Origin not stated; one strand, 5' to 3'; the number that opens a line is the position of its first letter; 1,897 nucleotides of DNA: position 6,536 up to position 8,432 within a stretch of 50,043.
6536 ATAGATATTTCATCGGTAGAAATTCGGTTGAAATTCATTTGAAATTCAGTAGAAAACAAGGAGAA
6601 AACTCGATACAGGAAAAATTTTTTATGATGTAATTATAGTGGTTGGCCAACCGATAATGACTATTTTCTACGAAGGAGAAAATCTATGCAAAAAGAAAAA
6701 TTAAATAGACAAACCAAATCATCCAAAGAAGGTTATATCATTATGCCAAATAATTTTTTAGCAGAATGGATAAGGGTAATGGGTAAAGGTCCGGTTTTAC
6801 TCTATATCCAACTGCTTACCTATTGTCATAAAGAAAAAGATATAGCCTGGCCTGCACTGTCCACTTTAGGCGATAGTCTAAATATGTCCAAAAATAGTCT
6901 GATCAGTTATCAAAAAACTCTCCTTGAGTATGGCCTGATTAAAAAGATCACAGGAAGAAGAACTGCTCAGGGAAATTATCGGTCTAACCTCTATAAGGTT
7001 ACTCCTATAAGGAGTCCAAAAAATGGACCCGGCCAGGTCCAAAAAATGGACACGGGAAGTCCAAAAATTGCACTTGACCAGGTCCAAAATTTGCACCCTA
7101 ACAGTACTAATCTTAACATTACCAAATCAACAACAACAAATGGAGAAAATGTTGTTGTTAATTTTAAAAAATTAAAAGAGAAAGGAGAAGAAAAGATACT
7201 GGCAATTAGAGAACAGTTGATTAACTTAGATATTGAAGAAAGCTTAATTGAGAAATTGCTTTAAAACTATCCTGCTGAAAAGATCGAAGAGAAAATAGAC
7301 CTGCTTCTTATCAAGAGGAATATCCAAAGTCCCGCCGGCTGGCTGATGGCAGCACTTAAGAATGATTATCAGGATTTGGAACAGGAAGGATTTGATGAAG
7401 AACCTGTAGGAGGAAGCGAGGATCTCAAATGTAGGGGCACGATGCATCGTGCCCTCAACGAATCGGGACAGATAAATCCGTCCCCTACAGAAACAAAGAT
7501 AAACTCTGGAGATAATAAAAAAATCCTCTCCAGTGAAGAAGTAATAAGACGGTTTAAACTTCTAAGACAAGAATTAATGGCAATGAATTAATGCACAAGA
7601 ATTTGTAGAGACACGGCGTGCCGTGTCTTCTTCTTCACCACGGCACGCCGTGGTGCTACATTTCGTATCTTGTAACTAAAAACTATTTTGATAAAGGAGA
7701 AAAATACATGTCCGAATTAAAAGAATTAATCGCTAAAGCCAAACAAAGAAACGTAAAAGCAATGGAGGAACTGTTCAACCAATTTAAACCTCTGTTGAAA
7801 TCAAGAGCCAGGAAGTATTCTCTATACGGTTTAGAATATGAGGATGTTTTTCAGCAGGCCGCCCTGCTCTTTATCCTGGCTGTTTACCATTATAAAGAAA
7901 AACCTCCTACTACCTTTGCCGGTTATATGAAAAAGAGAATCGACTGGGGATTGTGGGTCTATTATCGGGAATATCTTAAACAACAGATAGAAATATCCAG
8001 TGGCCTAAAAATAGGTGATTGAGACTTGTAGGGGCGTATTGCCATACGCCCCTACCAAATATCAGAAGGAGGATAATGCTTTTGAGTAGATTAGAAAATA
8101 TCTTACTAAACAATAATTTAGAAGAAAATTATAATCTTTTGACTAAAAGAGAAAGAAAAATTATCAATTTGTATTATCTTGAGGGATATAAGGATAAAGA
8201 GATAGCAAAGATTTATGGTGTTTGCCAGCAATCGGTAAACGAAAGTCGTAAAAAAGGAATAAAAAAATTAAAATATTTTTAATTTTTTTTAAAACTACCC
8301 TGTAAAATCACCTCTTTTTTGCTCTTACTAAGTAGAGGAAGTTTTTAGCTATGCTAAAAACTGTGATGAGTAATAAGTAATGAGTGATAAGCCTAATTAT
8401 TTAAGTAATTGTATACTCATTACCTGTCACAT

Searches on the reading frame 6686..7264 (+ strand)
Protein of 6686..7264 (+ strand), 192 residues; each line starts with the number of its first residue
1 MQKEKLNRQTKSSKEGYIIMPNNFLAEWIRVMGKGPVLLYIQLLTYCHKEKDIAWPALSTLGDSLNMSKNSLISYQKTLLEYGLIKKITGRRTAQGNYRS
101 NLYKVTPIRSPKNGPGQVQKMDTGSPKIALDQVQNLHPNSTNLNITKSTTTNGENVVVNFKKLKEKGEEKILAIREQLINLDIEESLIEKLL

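Call 4: search_protein_families(library=pfam, proteins=[window:6686-7264:+], max_evalue=1)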
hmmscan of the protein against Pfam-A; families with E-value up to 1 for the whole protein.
window:6686-7264:+ (192 aa): 4 families
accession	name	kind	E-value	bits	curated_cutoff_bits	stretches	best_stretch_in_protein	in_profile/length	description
PF13730.12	HTH_36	-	0.00011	22.4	25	1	38-85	9-55/55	Helix-turn-helix domain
PF12667.13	NigD_N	-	0.071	13.7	24.3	1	117-169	3-56/67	NigD-like N-terminal OB domain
PF09620.15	Cas_csx3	-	0.11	12.8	21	1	29-54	27-52/78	CRISPR-associated protein (Cas_csx3)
PF01242.24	PTPS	-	0.13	12.7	22.4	1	132-184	20-72/121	6-pyruvoyl tetrahydropterin synthase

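Call 24: search_protein_families(library=phrogs, proteins=[window:6686-7264:+], max_evalue=0.01)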
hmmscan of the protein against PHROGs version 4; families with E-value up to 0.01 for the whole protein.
window:6686-7264:+ (192 aa): 14 families
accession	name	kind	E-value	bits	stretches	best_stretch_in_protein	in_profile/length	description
phrog_186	-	DNA, RNA and nucleotide metabolism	8.9e-13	49.6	1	4-169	9-183/308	DnaD-like helicase loader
phrog_26369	-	DNA, RNA and nucleotide metabolism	7e-11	42.7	1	16-106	40-131/347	replication initiation protein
phrog_270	-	DNA, RNA and nucleotide metabolism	8.8e-09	36.2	1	8-154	23-148/383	replication initiation protein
phrog_428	-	DNA, RNA and nucleotide metabolism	5e-08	33.5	1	5-179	78-238/455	replication initiation protein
phrog_8540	-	DNA, RNA and nucleotide metabolism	7.6e-07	30.5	1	50-124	32-103/196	replication initiation O-like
phrog_678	-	DNA, RNA and nucleotide metabolism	2e-06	28.6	1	9-169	24-210/346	replication initiation O-like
phrog_391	-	DNA, RNA and nucleotide metabolism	4.3e-06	27.6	1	42-139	24-126/298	replication initiation O-like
phrog_345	-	DNA, RNA and nucleotide metabolism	7.5e-06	26.8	1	7-152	17-179/297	replication initiation O-like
phrog_15053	-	unknown function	2.4e-05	24.7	1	6-107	16-118/343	-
phrog_1835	-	DNA, RNA and nucleotide metabolism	4.2e-05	24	1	51-162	63-173/301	HTH DNA binding protein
phrog_30408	-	unknown function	0.00023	21.5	1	31-180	29-176/318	-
phrog_30285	-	unknown function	0.00045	21.2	1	39-106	47-112/208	-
phrog_1032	-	DNA, RNA and nucleotide metabolism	0.00084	20.4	1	51-157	33-136/281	replication initiation protein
phrog_19658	-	DNA, RNA and nucleotide metabolism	0.0029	18.2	1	27-162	12-145/283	replication initiation protein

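Call 25: search_protein_families(library=ncbifam, proteins=[window:6686-7264:+], max_evalue=0.01)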
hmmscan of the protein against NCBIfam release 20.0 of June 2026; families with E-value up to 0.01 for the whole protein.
window:6686-7264:+ (192 aa): 0 families

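Call 62: search_protein_families(library=padloc, proteins=[window:6686-7264:+], max_evalue=0.01)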
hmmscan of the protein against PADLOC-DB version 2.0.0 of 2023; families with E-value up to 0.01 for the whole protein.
window:6686-7264:+ (192 aa): 0 families

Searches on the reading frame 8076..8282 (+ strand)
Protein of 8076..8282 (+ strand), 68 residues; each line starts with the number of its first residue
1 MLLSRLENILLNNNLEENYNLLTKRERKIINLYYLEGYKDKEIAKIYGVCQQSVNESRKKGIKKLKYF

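Call 24: search_protein_families(library=phrogs, proteins=[window:8076-8282:+], max_evalue=0.01)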
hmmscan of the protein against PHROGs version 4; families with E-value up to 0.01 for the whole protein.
window:8076-8282:+ (68 aa): 17 families
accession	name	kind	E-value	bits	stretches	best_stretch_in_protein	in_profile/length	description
phrog_351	-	transcription regulation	3e-11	43.7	1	7-67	661-724/928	RNA polymerase sigma factor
phrog_1740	-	transcription regulation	6.3e-08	32.6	1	10-67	157-214/567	RNA polymerase sigma factor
phrog_36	-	transcription regulation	1.6e-07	32.2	1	12-67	130-185/220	transcriptional regulator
phrog_13787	-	unknown function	2.9e-07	31.8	1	7-66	107-165/172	-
phrog_3512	-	transcription regulation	6.8e-07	30.5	1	22-65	66-109/130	sigma factor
phrog_11138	-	unknown function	4e-06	28.2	1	13-67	83-137/142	-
phrog_4151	-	DNA, RNA and nucleotide metabolism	6.4e-05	23.8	1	24-61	7-44/154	DNA binding protein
phrog_12058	-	unknown function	7.7e-05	22.1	1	13-63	568-619/768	-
phrog_27454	-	transcription regulation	0.00013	23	1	18-65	122-169/179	RNA polymerase sigma factor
phrog_2538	-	head and packaging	0.00028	22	1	22-60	3-41/129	terminase small subunit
phrog_664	-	DNA, RNA and nucleotide metabolism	0.00056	20.8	1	20-63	35-79/210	DNA binding protein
phrog_248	-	transcription regulation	0.00088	20.4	1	20-64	89-132/161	transcriptional activator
phrog_517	-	DNA, RNA and nucleotide metabolism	0.0014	20.5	1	14-49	78-113/128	HTH DNA binding protein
phrog_1190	-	transcription regulation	0.0025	18.6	1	14-66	104-156/167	RNA polymerase sigma factor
phrog_1558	-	unknown function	0.0031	18.4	1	17-65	115-164/178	-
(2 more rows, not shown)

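Call 25: search_protein_families(library=ncbifam, proteins=[window:8076-8282:+], max_evalue=0.01)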
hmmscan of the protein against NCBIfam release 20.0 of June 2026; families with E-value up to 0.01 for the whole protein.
window:8076-8282:+ (68 aa): 51 families (the best 25 are shown)
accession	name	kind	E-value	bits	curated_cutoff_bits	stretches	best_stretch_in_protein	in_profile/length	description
TIGR02937.1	sigma70-ECF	superfamily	2.9e-11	43.3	42.9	1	7-66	103-162/165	sigma-70 family RNA polymerase sigma factor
NF045758.2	YlxM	equivalog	7.5e-08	32.4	80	1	16-67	10-62/72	YlxM family DNA-binding protein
TIGR02479.1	FliA_WhiG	subfamily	9.2e-08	32.1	189.6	1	6-66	160-220/224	FliA/WhiG family RNA polymerase sigma factor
TIGR02985.1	Sig70_bacteroi1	subfamily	1.6e-07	31.7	126.4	1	7-66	100-159/162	RNA polymerase sigma-70 factor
TIGR02980.1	SigBFG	subfamily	2.2e-06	27.5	234.35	1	6-66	163-223/227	SigB/SigF/SigG family RNA polymerase sigma factor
NF001070.0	PRK00118.1-6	equivalog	3.5e-06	27.3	117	1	13-60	9-57/110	putative DNA-binding protein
NF005413.0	PRK06986.1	subfamily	3.6e-06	27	201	1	4-66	171-233/241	RNA polymerase sigma factor FliA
TIGR02941.1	Sigma_B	equivalog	5.4e-06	26.1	315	1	15-66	199-250/255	RNA polymerase sigma factor SigB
NF001071.0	PRK00118.2-1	equivalog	7.4e-06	26.4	160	1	19-68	15-65/117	putative DNA-binding protein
NF004572.0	PRK05911.1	equivalog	9.5e-06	25.1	378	1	15-66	199-250/257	RNA polymerase sigma factor sigma-28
NF052445.1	RespRegMctR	equivalog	9.9e-06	25.1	300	1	6-65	129-187/205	two-component system response regulator MctR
TIGR02952.1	Sig70_famx2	equivalog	1.5e-05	24.9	206.45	1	10-66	111-167/170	ECF subfamily RNA polymerase sigma factor, BldN family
NF001068.0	PRK00118.1-4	equivalog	1.6e-05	25.4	125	1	12-65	10-63/113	putative DNA-binding protein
NF001067.0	PRK00118.1-2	equivalog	1.6e-05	25.3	156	1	14-57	15-58/110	putative DNA-binding protein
NF001066.0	PRK00118.1-1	equivalog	1.6e-05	25.2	147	1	13-65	10-63/110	putative DNA-binding protein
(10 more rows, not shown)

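Call 62: search_protein_families(library=padloc, proteins=[window:8076-8282:+], max_evalue=0.01)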
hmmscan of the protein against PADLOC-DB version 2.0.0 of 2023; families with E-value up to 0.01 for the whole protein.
window:8076-8282:+ (68 aa): 2 families
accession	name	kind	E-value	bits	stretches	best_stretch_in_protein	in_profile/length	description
PDLC01851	CARF3--CARF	-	0.0023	15.4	1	20-66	208-253/279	-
PDLC04849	PDC-S05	-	0.0059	14.3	1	23-64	8-49/183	-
